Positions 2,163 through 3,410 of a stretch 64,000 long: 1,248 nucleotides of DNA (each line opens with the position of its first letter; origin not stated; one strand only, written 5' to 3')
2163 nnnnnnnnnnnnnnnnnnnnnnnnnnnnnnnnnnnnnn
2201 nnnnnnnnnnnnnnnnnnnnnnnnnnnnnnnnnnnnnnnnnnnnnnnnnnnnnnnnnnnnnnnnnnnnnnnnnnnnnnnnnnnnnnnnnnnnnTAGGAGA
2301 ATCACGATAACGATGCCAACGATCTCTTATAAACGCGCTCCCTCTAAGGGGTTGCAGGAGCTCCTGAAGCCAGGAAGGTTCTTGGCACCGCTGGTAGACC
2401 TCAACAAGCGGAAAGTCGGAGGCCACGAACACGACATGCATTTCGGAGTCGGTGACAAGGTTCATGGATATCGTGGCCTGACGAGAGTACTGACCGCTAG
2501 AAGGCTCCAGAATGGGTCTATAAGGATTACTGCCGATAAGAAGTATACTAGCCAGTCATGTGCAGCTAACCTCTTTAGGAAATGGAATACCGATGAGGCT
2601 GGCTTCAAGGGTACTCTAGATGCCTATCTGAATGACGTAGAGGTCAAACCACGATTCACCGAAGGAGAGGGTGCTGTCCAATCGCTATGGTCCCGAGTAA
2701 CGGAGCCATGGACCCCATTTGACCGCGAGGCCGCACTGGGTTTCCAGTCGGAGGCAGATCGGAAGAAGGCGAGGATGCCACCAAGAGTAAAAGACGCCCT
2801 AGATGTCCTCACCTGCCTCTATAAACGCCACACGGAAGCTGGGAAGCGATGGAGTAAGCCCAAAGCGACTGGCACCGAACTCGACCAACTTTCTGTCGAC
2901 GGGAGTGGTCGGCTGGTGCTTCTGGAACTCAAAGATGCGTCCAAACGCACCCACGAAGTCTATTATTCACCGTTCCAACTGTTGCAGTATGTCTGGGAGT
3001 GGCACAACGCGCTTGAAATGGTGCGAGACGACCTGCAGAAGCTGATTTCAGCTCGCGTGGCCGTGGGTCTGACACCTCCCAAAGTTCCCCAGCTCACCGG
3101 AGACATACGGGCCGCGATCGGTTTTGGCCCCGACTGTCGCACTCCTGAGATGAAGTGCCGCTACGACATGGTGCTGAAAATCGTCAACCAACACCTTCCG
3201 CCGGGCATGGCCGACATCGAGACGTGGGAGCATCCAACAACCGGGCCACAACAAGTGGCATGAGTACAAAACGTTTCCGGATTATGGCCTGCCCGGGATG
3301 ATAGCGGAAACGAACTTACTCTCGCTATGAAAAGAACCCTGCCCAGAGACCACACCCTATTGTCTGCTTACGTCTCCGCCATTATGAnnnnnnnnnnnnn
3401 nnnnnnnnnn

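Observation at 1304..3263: Tandem pair of dissimilar PD-(D/E)XK nuclease-like genes with no methyltransferase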

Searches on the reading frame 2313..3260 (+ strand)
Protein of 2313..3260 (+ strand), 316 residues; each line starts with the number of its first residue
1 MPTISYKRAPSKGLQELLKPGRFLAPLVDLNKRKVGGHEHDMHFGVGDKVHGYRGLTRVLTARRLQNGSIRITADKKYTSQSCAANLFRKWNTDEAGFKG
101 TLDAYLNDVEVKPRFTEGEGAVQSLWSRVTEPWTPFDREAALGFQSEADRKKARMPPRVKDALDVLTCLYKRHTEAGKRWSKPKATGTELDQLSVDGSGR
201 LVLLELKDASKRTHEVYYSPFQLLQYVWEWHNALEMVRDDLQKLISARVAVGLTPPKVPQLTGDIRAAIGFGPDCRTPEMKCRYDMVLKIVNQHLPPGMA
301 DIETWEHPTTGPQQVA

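Call 3: search_protein_families(library=pfam, proteins=[window:2313-3260:+], max_evalue=1)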
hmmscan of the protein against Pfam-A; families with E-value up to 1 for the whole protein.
window:2313-3260:+ (316 aa): 0 families

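Call 4: search_protein_families(library=padloc, proteins=[window:2313-3260:+], max_evalue=1)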
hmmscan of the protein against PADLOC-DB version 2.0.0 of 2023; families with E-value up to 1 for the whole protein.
window:2313-3260:+ (316 aa): 0 families

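Call 5: search_protein_families(library=ncbifam, proteins=[window:2313-3260:+], max_evalue=1)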
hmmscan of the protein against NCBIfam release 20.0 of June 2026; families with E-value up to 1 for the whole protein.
window:2313-3260:+ (316 aa): 0 families

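Call 7: search_solved_structures(query=window:2313-3260:+, max_evalue=10, show_alignments=2)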
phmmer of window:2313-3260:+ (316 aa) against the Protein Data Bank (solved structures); distinct sequences matched with E-value up to 10: 2.
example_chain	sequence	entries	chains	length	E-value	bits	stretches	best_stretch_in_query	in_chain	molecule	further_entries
2ra5_A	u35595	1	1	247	0.62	12.2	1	237-312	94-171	Putative transcriptional regulator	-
2agc_A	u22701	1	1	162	1.3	11.2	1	240-300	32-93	Ganglioside GM2 activator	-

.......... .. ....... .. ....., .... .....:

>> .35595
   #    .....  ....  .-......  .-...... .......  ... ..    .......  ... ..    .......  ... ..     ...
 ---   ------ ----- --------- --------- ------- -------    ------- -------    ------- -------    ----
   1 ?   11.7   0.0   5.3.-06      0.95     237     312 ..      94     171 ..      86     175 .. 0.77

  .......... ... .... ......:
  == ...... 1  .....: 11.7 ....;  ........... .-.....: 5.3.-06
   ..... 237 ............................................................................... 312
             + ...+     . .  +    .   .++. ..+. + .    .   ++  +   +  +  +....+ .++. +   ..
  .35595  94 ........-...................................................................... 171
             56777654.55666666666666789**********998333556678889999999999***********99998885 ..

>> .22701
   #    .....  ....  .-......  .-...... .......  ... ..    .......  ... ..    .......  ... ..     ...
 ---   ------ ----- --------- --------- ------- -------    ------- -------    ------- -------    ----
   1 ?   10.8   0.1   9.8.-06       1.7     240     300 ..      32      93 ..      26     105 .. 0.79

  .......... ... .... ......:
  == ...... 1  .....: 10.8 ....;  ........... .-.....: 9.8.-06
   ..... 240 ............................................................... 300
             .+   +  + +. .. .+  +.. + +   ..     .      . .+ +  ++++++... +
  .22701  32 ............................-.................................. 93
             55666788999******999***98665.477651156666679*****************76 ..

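Call 9: find_homologous_proteins(query=window:2313-3260:+, max_evalue=0.001)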
Query window:2313-3260:+ (316 aa): 332 proteins with E <= 0.001 among 1912 candidates; the best 120 are listed.
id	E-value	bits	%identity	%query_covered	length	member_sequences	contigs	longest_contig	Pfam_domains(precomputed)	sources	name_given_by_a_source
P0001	2.8e-216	735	100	100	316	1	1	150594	-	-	-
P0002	4.9e-115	402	58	99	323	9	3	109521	-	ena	-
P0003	2.0e-114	400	58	99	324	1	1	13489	-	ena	-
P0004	3.5e-114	399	60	100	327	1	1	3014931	-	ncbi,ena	-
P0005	2.4e-111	390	58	100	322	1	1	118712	-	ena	-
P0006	5.9e-108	379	56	100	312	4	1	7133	-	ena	-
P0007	7.8e-108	378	56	100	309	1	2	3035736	-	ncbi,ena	-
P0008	5.0e-107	376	56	99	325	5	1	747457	-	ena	-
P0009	1.5e-105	371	55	97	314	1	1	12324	-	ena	-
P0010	4.5e-105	369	56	98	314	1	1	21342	-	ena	-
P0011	6.0e-104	366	55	99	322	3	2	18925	-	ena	-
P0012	1.2e-103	365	55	99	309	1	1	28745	-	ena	-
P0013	1.3e-103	365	56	100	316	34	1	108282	-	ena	-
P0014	4.9e-103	363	56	100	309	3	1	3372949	-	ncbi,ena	-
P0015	5.0e-103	363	56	99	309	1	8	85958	-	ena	-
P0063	4.0e-94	333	54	95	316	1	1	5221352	-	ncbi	-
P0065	7.5e-94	332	52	96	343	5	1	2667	-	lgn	-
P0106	5.0e-89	317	49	99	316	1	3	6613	-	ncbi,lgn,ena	-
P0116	4.4e-88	313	50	98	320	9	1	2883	-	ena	-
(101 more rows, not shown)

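Call 10: search_protein_families(library=phrogs, proteins=[window:2313-3260:+], max_evalue=1)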
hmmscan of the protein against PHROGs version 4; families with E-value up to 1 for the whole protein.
window:2313-3260:+ (316 aa): 0 families

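Call 13: find_related_loci(query=A1, collection=genome_contigs, flank=8000)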
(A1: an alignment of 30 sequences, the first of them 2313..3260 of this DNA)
Query A1 (316 aa) in genome_contigs; peptide patterns used: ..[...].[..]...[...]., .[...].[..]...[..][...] (x = any residue, [..] = any of these).
61 stretches matched a pattern; 37 encode a relative of the query (tblastn E <= 1e-3); 37 distinct loci.
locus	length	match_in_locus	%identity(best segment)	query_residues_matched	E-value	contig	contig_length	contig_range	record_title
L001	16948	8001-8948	56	1-316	1e-109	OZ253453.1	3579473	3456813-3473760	MAG: Dehalococcoidia bacterium isolate 43ccb18f-af08-49d2-9d38-583f6829fde5 genome assembly, chromosome: 1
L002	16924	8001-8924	55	2-311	1e-104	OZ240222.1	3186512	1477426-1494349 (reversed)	MAG: Dehalococcoidia bacterium isolate bda7ac21-848d-445c-aae4-c7980c7e0923 genome assembly, chromosome: 1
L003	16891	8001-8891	54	5-305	5e-100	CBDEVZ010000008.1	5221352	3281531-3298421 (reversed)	MAG: uncultured Candidatus Binatia bacterium isolate 77b99e23-3f9f-49a3-a4d3-93b2c3db3d2d genome assembly, contig: conti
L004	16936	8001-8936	51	2-315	4e-99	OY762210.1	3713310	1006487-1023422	MAG: Dehalococcoidia bacterium isolate 6876e8b5-2850-4095-a133-48836ebfd8cd genome assembly, chromosome: 1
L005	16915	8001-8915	51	3-311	1e-98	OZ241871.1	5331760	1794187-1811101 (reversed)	MAG: Caldilineaceae bacterium isolate ea08df4b-e095-422e-90d1-681d82f9c982 genome assembly, chromosome: 1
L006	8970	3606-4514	48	1-312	1e-94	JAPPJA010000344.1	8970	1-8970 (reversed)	MAG: Chloroflexota bacterium isolate RHO2_bin_36 NODE_8581_length_8970_cov_5.587773, whole genome shotgun sequence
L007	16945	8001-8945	49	2-315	9e-94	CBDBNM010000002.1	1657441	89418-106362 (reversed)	MAG: Dehalococcoidia bacterium isolate c1b9121c-b6f9-408d-bdb8-3c357fa74dc1 genome assembly, contig: contig_2, whole gen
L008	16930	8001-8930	50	1-315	3e-93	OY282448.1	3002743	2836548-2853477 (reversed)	MAG: uncultured Chloroflexota bacterium genome assembly, chromosome: 1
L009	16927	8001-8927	49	3-316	2e-93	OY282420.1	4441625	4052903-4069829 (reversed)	MAG: uncultured Bryobacterales bacterium isolate 78526416-339a-45b8-a6d3-8fabb82c2801 genome assembly, chromosome: 1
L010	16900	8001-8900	51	3-305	2e-93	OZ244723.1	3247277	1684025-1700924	MAG: Dehalococcoidia bacterium isolate 760011ba-b86d-4164-aa55-395d04384f54 genome assembly, chromosome: 1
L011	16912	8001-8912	53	1-315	2e-100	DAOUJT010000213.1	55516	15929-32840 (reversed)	MAG TPA_asm: Chloroflexota bacterium isolate S34_278 k113_584120, whole genome shotgun sequence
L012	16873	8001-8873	50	6-307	2e-92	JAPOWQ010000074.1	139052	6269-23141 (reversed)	MAG: Chloroflexota bacterium isolate COS2_bin_4 NODE_66_length_139052_cov_24.007, whole genome shotgun sequence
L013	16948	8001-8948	49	2-315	3e-92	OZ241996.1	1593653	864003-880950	MAG: bacterium isolate 138114a6-c459-4528-9bbc-32813c999549 genome assembly, chromosome: 1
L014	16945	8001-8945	49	2-314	1e-91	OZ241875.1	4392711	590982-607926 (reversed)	MAG: bacterium isolate fde39c58-18aa-4d93-bb40-cd1cf9ece30f genome assembly, chromosome: 1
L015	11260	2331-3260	49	5-312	5e-90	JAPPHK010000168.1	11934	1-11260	MAG: Nitrospinota bacterium isolate RHO1_bin_79 NODE_7325_length_11934_cov_5.784325, whole genome shotgun sequence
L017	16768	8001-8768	57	60-315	6e-90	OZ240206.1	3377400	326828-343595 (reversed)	MAG: Dehalococcoidia bacterium isolate 2e453fae-0281-4c22-a0b3-57af5dde5db4 genome assembly, chromosome: 1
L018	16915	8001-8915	46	5-305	9e-88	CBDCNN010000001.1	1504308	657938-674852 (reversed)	MAG: Dehalococcoidia bacterium isolate f925f4b4-e5cd-4c29-90df-f015b0a4b6e1 genome assembly, contig: contig_1, whole gen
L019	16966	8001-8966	46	4-315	6e-85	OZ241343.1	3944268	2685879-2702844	MAG: Candidatus Azotimanducaceae bacterium isolate 75a24efc-86fb-4457-ba1a-d67b369d5512 genome assembly, chromosome: 1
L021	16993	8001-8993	46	2-315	1e-81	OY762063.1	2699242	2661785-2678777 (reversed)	MAG: Dehalococcoidia bacterium isolate 5405c63e-44e1-4988-9b68-fe709a885d54 genome assembly, chromosome: 1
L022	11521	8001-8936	48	3-311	7e-80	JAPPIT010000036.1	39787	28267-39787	MAG: Defluviicoccus sp. isolate RHO2_bin_2 NODE_1511_length_39787_cov_60.184763, whole genome shotgun sequence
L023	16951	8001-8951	43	6-315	2e-79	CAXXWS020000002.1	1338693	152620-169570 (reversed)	MAG: Alphaproteobacteria bacterium isolate 6cdd39bc-b7d8-419f-bd13-d60c8cdfee59 genome assembly, contig: contig_2, whole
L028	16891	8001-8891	55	6-305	2e-101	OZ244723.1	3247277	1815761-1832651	MAG: Dehalococcoidia bacterium isolate 760011ba-b86d-4164-aa55-395d04384f54 genome assembly, chromosome: 1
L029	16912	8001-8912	46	3-306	1e-71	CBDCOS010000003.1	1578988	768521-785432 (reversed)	MAG: uncultured Candidatus Binatia bacterium isolate b8bb52a1-eb1f-432d-8f15-544989f8edd8 genome assembly, contig: conti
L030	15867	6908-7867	41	5-313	2e-69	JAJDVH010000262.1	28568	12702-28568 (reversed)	MAG: Alphaproteobacteria bacterium isolate jk18x22bins.31 k141_351726, whole genome shotgun sequence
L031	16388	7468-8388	39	6-316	1e-59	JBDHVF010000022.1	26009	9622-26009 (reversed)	MAG: Polyangiales bacterium isolate AS-MESO-3CA.253 NODE_7922_length_26009_cov_3.817793, whole genome shotgun sequence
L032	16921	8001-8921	39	6-315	4e-57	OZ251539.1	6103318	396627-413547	MAG: Alphaproteobacteria bacterium isolate efdf64b3-afa9-4fb8-9792-56cfcde380f9 genome assembly, chromosome: 1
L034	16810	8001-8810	38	41-315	5e-53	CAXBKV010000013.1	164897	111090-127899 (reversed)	MAG TPA_asm: uncultured Kofleriaceae bacterium isolate ERR2762116_concoct_33 genome assembly, contig: ERZ3422114.148, wh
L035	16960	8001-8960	38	4-313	2e-51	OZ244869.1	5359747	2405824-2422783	MAG: uncultured Candidatus Binatia bacterium isolate 4a3a7036-e571-4a1a-a60d-b403d30aaf4e genome assembly, chromosome: 1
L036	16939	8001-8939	50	1-316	2e-92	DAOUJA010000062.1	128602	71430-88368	MAG TPA_asm: Dehalococcoidia bacterium isolate S32_235 k113_943488, whole genome shotgun sequence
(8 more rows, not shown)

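Call 17: search_protein_families(library=pfam, proteins=[L019:6572-7972:+, L022:6566-7948:+, L023:6708-7952:+, L029:6713-7963:+, L030:5548-6849:+, L035:6695-7945:+, L036:6675-7919:+, L021:7002-7856:+, L014:7129-7920:+, L032:7065-7823:+], max_evalue=0.01)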
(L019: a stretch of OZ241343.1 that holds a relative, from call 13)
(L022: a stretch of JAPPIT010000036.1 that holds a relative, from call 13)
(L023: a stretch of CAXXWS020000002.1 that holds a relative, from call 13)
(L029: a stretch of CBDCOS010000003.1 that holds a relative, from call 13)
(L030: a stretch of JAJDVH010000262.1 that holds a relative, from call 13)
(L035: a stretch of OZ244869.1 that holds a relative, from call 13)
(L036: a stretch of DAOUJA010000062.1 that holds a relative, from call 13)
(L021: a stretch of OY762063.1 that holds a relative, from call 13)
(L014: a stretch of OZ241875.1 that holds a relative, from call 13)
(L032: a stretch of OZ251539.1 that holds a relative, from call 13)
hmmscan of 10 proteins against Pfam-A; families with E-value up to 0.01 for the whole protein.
L019:6572-7972:+ (467 aa): 4 families
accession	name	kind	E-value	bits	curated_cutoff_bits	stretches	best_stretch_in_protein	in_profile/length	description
PF12706.13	Lactamase_B_2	-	4.4e-11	43.2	27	1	93-233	16-166/200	Beta-lactamase superfamily domain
PF07521.17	RMMBL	-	0.00058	20.2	21.6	1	410-438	10-39/63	Zn-dependent metallo-hydrolase RNA specificity domain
PF00753.33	Lactamase_B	-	0.0015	19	22.7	1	60-205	6-152/196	Metallo-beta-lactamase superfamily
PF13483.12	Lactamase_B_3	-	0.0033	17.9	24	0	58-203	5-111/160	Beta-lactamase superfamily domain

L022:6566-7948:+ (461 aa): 4 families
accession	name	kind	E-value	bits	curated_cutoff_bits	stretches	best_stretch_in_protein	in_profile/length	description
PF12706.13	Lactamase_B_2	-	2.5e-12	47.2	27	1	101-233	26-168/200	Beta-lactamase superfamily domain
PF00753.33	Lactamase_B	-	1.9e-06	28.4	22.7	1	60-210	6-159/196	Metallo-beta-lactamase superfamily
PF13483.12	Lactamase_B_3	-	0.00015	22.2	24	1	58-203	5-113/160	Beta-lactamase superfamily domain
PF07521.17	RMMBL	-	0.00082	19.8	21.6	1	409-436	11-39/63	Zn-dependent metallo-hydrolase RNA specificity domain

L023:6708-7952:+ (415 aa): 4 families
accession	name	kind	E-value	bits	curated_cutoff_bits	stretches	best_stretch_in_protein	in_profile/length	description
PF12706.13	Lactamase_B_2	-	1.8e-11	44.5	27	1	41-188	13-169/200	Beta-lactamase superfamily domain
PF00753.33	Lactamase_B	-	6.2e-06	26.7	22.7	1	17-157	9-152/196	Metallo-beta-lactamase superfamily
PF07521.17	RMMBL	-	0.0012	19.3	21.6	1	361-390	10-39/63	Zn-dependent metallo-hydrolase RNA specificity domain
PF13483.12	Lactamase_B_3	-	0.0039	17.6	24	1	12-157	5-113/160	Beta-lactamase superfamily domain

L029:6713-7963:+ (417 aa): 4 families
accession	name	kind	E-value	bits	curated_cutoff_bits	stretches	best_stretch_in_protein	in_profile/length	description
PF12706.13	Lactamase_B_2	-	4.9e-11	43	27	1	45-187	17-166/200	Beta-lactamase superfamily domain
PF00753.33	Lactamase_B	-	3.4e-07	30.8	22.7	1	14-161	6-154/196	Metallo-beta-lactamase superfamily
PF13483.12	Lactamase_B_3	-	0.006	17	24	0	12-157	5-111/160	Beta-lactamase superfamily domain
PF07521.17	RMMBL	-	0.0092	16.4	21.6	0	363-392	9-39/63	Zn-dependent metallo-hydrolase RNA specificity domain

L030:5548-6849:+ (434 aa): 0 families

L035:6695-7945:+ (417 aa): 3 families
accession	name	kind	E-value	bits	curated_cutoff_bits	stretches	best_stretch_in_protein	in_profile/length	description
PF12706.13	Lactamase_B_2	-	2.4e-13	50.6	27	1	54-190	25-169/200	Beta-lactamase superfamily domain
PF00753.33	Lactamase_B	-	1.8e-05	25.2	22.7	1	57-159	41-152/196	Metallo-beta-lactamase superfamily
PF07521.17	RMMBL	-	0.00015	22.2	21.6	1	363-392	9-39/63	Zn-dependent metallo-hydrolase RNA specificity domain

L036:6675-7919:+ (415 aa): 4 families
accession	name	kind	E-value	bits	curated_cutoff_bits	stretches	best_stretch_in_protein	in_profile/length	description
PF12706.13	Lactamase_B_2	-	8.8e-12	45.5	27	1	57-186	30-167/200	Beta-lactamase superfamily domain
PF07521.17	RMMBL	-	2.4e-05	24.7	21.6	1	362-390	10-39/63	Zn-dependent metallo-hydrolase RNA specificity domain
PF00753.33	Lactamase_B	-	7e-05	23.3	22.7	1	52-157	38-152/196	Metallo-beta-lactamase superfamily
PF13483.12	Lactamase_B_3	-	0.007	16.8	24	0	12-155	5-111/160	Beta-lactamase superfamily domain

L021:7002-7856:+ (285 aa): 0 families

L014:7129-7920:+ (264 aa): 0 families

L032:7065-7823:+ (253 aa): 1 family
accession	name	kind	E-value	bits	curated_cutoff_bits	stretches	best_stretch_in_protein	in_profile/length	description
PF17411.7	SmaI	-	7.2e-07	29.3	27.3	1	48-249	41-239/240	Type II site-specific deoxyribonuclease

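Call 30: predict_structure(alignment_id=A2)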
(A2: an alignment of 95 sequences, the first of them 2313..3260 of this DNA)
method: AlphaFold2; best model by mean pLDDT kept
length: 316 residues; sequences in the alignment: 95
mean_pLDDT: 96.7   pTM: 0.92
mean pLDDT of the five models: 96.7, 96.5, 96.4, 95.9, 95.8
residues with pLDDT >= 90: 310; 70-90: 5; 50-70: 1; < 50: 0
segments of 3 or more residues with pLDDT < 50: none
pLDDT, mean of each block of 10 residues (from residue 1): 91 98 98 95 97 98 98 98 95 97 98 97 95 97 95 95 98 95 93 98 98 96 98 97 98 96 98 97 98 98 97 95
secondary structure, 60 per line:
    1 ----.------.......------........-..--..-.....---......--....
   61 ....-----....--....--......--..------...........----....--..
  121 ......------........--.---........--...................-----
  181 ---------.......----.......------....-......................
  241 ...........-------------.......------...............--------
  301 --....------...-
elements in order: H12-18 H25-32 E41-45 E49-54 E57-64 E70-73 H76-79 H82-87 H98-108 H113-116 H119-126 E133-140 H147-154 H157-175 E190-196 E201-207 H214-217 H219-251 E265-271 H278-292 E303-306 E313-315

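Call 34: fold_search(model_id=the predicted structure, library=pdb)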
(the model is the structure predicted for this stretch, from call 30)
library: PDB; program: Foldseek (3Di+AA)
matches with E <= 10: 376; with E <= 0.001: 1
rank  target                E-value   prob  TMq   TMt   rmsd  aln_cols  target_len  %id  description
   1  8ps5_A                7.8e-04  0.99  0.25  0.20  16.1       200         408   16  Escherichia coli SduA complex bound to DNA (released 2025-01-22)
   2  8ps4_A                2.8e-03  0.82  0.25  0.20  18.5       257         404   16  Escherichia coli SduA complex (released 2025-01-22)
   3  2vld_A                7.2e-03  0.23  0.16  0.21  21.9       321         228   15  crystal structure of a repair endonuclease from Pyrococcus abyssi (released 2009-05-19)
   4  4dap                  9.8e-03  0.28  0.17  0.22  20.1       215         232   12  The structure of Escherichia coli SfsA (released 2013-08-14)
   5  2fok_A                1.9e-02  0.41  0.18  0.11  18.1       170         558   12  STRUCTURE OF RESTRICTION ENDONUCLEASE FOKI (released 1998-06-17)
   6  2vld_B                2.1e-02  0.66  0.15  0.21  15.3       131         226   18  crystal structure of a repair endonuclease from Pyrococcus abyssi (released 2009-05-19)
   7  7sjr_A                2.9e-02  0.20  0.16  0.07  20.5       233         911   18  Cryo-EM structure of AdnA-AdnB(W325A) in complex with DNA and AMPPNP (released 2021-12-22)
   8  5gke_A                3.1e-02  0.60  0.23  0.29  16.0       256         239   12  Structure of EndoMS-dsDNA1 complex (released 2016-11-02)
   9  7lw7                  3.2e-02  0.15  0.14  0.15  21.9       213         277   14  Human Exonuclease 5 crystal structure (released 2021-07-14)
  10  7lw8_A                3.7e-02  0.11  0.11  0.13  20.9       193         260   14  Human Exonuclease 5 crystal structure in complex with a ssDNA (released 2021-07-14)
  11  1cw0_A                4.4e-02  0.09  0.10  0.16  17.9       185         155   11  CRYSTAL STRUCTURE ANALYSIS OF VERY SHORT PATCH REPAIR (VSR) ENDONUCLEASE IN COMPLEX WITH A DUPLEX DNA (released 1999-12-12)
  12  2fok_B                4.7e-02  0.30  0.18  0.11  18.1       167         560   14  STRUCTURE OF RESTRICTION ENDONUCLEASE FOKI (released 1998-06-17)
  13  7lwa_A                4.7e-02  0.10  0.12  0.14  20.4       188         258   15  Human Exonuclease 5 crystal structure (T88E) in complex with ssDNA and Mg (released 2021-07-14)
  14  9e91_A                5.6e-02  0.07  0.15  0.13  19.9       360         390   11  Ec83 Retron PtuA Dimer bound to ATP (released 2025-07-02)
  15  7lw9_A                5.9e-02  0.20  0.16  0.18  19.1       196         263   13  Human Exonuclease 5 crystal structure in complex with ssDNA, Sm, and Na (released 2021-07-14)
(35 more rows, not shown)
